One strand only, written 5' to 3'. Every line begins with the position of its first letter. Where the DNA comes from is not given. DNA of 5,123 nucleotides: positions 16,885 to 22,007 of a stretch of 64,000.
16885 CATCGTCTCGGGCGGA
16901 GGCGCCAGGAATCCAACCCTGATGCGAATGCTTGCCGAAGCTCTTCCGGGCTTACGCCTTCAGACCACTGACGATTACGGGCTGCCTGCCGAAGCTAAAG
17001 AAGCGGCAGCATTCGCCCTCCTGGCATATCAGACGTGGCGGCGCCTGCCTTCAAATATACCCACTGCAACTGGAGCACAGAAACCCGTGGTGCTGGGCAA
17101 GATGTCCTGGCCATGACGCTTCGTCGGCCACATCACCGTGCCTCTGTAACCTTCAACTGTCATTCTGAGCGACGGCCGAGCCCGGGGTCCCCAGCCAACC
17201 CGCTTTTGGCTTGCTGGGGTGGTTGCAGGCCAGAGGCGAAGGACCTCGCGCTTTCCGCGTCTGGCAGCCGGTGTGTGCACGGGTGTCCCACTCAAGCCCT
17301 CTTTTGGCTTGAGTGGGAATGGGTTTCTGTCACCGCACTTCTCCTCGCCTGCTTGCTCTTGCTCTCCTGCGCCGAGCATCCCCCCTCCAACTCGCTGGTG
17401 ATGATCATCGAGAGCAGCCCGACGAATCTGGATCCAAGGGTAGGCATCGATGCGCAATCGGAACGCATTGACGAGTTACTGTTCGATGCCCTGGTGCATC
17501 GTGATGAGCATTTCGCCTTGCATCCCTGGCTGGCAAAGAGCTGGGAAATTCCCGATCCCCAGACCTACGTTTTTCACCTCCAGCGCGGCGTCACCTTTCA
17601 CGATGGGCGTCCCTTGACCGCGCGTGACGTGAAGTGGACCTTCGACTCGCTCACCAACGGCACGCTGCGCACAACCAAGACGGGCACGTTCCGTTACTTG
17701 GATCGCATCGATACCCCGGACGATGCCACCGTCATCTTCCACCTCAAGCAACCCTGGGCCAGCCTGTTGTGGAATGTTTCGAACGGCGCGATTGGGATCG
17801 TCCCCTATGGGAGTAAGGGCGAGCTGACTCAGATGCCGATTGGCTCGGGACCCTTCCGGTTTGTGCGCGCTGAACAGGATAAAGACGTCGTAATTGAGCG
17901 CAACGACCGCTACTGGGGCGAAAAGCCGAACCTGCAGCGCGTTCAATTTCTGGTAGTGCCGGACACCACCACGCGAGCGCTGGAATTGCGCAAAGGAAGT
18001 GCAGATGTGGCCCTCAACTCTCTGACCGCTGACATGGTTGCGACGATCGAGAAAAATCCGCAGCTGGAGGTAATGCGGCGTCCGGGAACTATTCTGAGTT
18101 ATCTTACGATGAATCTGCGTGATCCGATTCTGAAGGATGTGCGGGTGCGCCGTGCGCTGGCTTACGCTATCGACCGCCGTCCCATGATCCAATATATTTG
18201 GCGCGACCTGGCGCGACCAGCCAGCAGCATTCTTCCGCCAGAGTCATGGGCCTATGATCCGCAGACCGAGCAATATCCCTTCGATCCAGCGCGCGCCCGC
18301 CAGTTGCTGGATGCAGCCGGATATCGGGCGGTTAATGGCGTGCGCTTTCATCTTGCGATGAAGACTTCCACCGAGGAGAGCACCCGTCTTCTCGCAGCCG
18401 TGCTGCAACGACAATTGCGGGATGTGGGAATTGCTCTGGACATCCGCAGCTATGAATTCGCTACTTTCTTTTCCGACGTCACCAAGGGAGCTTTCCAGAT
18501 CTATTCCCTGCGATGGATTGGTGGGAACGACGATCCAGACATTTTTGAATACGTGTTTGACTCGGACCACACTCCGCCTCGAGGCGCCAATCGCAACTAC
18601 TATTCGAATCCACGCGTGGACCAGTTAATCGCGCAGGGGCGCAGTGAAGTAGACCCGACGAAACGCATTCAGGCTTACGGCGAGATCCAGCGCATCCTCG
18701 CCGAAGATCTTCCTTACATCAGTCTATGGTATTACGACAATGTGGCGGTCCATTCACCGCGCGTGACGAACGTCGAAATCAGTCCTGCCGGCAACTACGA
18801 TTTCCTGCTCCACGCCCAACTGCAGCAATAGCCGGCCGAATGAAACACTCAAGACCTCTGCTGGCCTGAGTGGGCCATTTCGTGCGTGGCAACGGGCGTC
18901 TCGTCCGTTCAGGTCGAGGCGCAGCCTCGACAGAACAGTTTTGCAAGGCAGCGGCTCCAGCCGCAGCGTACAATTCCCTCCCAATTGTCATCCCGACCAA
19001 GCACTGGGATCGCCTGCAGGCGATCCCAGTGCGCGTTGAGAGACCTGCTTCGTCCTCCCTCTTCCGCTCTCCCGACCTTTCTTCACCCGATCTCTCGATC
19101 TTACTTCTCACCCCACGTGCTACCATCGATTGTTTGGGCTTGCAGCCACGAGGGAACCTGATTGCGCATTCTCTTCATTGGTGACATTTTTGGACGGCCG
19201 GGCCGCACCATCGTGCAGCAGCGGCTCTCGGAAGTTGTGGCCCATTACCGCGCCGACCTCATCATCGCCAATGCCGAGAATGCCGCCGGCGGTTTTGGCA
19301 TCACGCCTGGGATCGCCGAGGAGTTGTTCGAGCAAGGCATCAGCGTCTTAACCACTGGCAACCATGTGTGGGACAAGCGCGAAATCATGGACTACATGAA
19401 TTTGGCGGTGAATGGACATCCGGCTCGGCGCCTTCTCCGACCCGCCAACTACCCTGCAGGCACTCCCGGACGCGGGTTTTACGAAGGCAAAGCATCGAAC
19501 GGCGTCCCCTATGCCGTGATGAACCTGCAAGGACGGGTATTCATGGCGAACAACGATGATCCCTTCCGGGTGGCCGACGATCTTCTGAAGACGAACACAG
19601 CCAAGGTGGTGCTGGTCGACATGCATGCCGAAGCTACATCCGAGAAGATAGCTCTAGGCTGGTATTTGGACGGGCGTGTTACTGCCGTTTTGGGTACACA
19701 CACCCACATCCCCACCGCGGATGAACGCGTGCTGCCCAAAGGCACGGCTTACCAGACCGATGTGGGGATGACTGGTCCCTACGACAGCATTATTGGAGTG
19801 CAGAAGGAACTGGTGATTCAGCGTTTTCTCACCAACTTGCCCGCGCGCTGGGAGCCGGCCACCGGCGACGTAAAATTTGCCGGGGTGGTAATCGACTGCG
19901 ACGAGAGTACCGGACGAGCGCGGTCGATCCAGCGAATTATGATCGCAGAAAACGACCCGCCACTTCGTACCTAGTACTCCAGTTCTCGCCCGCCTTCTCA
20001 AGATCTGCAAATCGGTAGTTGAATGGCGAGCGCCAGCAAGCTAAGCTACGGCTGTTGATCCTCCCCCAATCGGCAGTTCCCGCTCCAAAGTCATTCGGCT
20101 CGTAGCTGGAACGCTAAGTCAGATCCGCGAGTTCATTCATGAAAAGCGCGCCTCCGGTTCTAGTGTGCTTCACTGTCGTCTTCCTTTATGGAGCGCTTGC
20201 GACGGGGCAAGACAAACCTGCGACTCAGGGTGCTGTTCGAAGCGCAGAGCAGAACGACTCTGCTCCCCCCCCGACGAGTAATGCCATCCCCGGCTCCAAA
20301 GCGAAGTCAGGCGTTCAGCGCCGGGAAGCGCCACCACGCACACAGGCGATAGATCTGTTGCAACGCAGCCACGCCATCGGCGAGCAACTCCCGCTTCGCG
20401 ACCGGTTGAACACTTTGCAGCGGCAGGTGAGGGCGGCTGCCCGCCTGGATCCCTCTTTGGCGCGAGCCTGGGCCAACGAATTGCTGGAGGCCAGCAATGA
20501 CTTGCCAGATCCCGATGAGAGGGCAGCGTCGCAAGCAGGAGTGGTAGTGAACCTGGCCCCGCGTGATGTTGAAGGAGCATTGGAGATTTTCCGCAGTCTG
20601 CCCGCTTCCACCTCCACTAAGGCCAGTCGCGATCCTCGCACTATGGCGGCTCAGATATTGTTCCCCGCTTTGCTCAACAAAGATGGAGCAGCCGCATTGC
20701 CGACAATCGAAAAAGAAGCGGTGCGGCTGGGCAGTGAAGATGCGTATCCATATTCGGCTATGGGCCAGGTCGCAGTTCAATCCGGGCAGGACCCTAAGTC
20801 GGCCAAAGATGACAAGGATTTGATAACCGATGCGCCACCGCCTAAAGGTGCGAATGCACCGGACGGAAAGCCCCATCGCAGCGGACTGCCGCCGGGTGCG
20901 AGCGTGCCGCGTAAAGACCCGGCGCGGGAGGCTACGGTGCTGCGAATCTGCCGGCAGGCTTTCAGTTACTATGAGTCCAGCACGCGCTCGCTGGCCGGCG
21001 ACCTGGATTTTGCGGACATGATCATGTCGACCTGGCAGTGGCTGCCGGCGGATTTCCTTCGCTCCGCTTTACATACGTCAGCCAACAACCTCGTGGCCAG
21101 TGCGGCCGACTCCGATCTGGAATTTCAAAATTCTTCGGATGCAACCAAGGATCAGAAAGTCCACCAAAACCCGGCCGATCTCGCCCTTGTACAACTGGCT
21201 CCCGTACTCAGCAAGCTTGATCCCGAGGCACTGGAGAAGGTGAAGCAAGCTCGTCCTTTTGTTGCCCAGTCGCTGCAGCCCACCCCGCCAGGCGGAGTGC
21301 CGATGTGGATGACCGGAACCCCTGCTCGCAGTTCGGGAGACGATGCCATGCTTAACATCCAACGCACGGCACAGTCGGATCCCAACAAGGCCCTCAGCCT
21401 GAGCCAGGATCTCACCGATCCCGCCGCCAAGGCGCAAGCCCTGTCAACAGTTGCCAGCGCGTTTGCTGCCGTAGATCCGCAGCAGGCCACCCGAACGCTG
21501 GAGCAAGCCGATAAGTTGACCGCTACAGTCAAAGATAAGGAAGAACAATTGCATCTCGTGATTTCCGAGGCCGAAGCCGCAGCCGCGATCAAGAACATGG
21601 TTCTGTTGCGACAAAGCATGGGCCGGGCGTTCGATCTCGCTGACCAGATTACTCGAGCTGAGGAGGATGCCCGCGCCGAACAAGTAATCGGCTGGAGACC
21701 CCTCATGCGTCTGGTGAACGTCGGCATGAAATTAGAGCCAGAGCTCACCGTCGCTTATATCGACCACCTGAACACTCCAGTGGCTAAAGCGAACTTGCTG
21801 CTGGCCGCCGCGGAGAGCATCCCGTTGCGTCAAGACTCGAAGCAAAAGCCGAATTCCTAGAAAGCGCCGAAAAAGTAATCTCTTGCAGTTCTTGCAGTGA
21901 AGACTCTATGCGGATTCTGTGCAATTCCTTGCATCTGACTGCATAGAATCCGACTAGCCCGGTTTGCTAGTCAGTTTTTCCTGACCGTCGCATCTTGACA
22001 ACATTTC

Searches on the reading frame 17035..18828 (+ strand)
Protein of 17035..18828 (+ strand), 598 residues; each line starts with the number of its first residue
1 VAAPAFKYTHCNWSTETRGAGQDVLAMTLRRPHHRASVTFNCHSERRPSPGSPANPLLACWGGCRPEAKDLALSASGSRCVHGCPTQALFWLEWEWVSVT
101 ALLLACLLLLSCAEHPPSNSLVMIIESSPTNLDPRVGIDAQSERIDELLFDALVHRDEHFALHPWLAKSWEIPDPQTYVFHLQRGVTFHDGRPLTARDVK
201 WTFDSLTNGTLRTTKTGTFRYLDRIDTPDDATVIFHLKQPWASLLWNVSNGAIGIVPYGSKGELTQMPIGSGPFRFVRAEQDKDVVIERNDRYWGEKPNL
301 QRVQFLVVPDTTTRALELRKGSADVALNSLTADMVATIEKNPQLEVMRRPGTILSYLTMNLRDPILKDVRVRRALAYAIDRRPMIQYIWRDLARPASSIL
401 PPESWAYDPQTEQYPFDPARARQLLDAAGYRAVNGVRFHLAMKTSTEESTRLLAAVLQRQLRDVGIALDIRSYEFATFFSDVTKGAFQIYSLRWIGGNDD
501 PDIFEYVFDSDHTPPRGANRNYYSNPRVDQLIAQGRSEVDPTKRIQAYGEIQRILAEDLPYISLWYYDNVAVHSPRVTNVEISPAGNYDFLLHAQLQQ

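Call 6: search_protein_families(library=ncbifam, proteins=[window:17035-18828:+], max_evalue=0.1)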
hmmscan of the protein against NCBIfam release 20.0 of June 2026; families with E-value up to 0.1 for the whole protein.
window:17035-18828:+ (598 aa): 11 families
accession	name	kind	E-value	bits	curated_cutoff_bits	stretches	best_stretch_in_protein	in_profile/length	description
TIGR02294.1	nickel_nikA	equivalog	2.8e-62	210.9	393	1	130-584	17-490/501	nickel ABC transporter substrate-binding protein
NF045468.1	Opp5A_nikA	equivalog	5.4e-57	193.4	600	1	118-588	17-480/488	nickel ABC transporter substrate-binding protein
NF011942.0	PRK15413.1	equivalog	7.9e-56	189.8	594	1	103-590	14-506/512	glutathione ABC transporter substrate-binding protein GsiB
NF045467.1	Opp4A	equivalog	4.6e-55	186.9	650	2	263-587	202-548/556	oligopeptide ABC transporter substrate-binding protein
NF043070.1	DppA_dipep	equivalog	2.7e-52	178.1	1005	1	109-562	19-501/535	dipeptide ABC transporter periplasmic-binding protein DppA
NF011689.0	PRK15109.1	equivalog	4.1e-49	167.7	560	1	149-590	65-533/547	ABC transporter substrate-binding protein SapA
TIGR04028.1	SBP_KPN_01854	hypoth_equivalog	3.1e-41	141.5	468.5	1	151-581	32-494/509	TIGR04028 family ABC transporter substrate-binding protein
NF047575.1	opine_bind_CntA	exception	1.3e-33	116.4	800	1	145-574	61-511/535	staphylopine-dependent metal ABC transporter substrate-binding lipoprotein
NF011684.0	PRK15104.1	equivalog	2.2e-33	115.8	947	2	257-577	200-521/543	oligopeptide ABC transporter substrate-binding protein OppA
NF007287.0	PRK09755.1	equivalog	4.5e-31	108.3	1098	2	285-582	223-518/535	ABC transporter substrate-binding protein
NF010149.0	PRK13626.1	equivalog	1.2e-14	53.9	476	1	131-314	132-310/552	HTH-type transcriptional regulator SgrR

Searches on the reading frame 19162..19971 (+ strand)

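Call 6: search_protein_families(library=ncbifam, proteins=[window:19162-19971:+], max_evalue=0.1)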
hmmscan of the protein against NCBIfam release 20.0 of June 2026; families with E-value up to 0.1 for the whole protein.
window:19162-19971:+ (270 aa): 2 families
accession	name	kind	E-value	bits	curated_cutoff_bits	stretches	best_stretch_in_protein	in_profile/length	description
TIGR00282.1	TIGR00282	hypoth_equivalog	7e-88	294.4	254.15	1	1-265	1-261/266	TIGR00282 family metallophosphoesterase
NF009808.0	PRK13292.1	equivalog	0.0076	14.1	1156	1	69-123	335-389/791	NADH-quinone oxidoreductase subunit B/C/D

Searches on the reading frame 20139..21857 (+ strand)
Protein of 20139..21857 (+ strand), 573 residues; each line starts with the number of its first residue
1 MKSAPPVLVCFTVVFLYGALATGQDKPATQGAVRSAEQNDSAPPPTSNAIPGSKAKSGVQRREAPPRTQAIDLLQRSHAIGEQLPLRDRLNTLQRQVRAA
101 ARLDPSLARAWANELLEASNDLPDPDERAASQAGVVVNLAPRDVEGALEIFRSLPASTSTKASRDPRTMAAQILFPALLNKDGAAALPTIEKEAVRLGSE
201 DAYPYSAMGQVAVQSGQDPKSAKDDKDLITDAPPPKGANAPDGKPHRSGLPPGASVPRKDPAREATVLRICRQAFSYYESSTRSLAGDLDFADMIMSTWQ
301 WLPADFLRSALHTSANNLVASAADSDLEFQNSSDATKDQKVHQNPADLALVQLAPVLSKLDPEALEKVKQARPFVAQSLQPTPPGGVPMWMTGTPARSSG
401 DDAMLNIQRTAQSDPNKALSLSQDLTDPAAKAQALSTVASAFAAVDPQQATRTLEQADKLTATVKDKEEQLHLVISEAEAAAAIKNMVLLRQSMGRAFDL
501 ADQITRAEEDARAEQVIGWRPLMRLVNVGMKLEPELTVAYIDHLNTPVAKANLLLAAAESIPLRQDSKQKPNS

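Call 5: search_protein_families(library=pfam, proteins=[window:20139-21857:+], max_evalue=1)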
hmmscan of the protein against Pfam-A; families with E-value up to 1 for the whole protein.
window:20139-21857:+ (573 aa): 1 family
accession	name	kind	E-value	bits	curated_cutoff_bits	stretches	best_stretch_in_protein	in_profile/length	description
PF13424.12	TPR_12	-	0.56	10.9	30.1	0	68-119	20-75/77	Tetratricopeptide repeat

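Call 6: search_protein_families(library=ncbifam, proteins=[window:20139-21857:+], max_evalue=0.1)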
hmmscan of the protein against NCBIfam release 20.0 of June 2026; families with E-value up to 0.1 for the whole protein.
window:20139-21857:+ (573 aa): 0 families

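Call 44: search_solved_structures(query=window:20139-21857:+, max_evalue=1)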
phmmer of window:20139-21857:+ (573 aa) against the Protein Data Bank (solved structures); distinct sequences matched with E-value up to 1: 1.
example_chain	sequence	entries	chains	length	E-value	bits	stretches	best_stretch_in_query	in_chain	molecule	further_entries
1hp8_A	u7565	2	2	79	0.89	11.7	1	252-288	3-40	Cx9C motif-containing protein 4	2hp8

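Call 45: find_homologous_proteins(query=window:20139-21857:+, max_evalue=0.001)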
Query window:20139-21857:+ (573 aa): 2 proteins with E <= 0.001 among 8000 candidates.
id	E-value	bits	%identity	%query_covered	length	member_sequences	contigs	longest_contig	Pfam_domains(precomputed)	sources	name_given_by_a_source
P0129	0.0e+0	1229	100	100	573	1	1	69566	-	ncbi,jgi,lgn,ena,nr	ncbi:MAG TPA: hypothetical protein VEG30_11195 [Terriglobales bacterium]|nr:hypothetical protein [Te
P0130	1.8e-244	831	72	100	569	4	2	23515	-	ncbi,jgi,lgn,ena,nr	ncbi:MAG TPA: hypothetical protein VK473_15600 [Terriglobales bacterium]|nr:hypothetical protein [Te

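Call 66: search_protein_families(library=padloc, proteins=[window:20139-21857:+], max_evalue=0.1)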
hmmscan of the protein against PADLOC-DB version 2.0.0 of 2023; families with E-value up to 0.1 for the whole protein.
window:20139-21857:+ (573 aa): 0 families

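Call 67: search_protein_families(library=phrogs, proteins=[window:20139-21857:+], max_evalue=0.1)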
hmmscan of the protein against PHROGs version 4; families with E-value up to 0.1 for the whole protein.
window:20139-21857:+ (573 aa): 0 families
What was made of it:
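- Tried and rejected: Pfam, NCBIfam, PADLOC and PHROGs gave nothing for A, B or the 573-aa protein (calls 5, 6, 66, 67).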
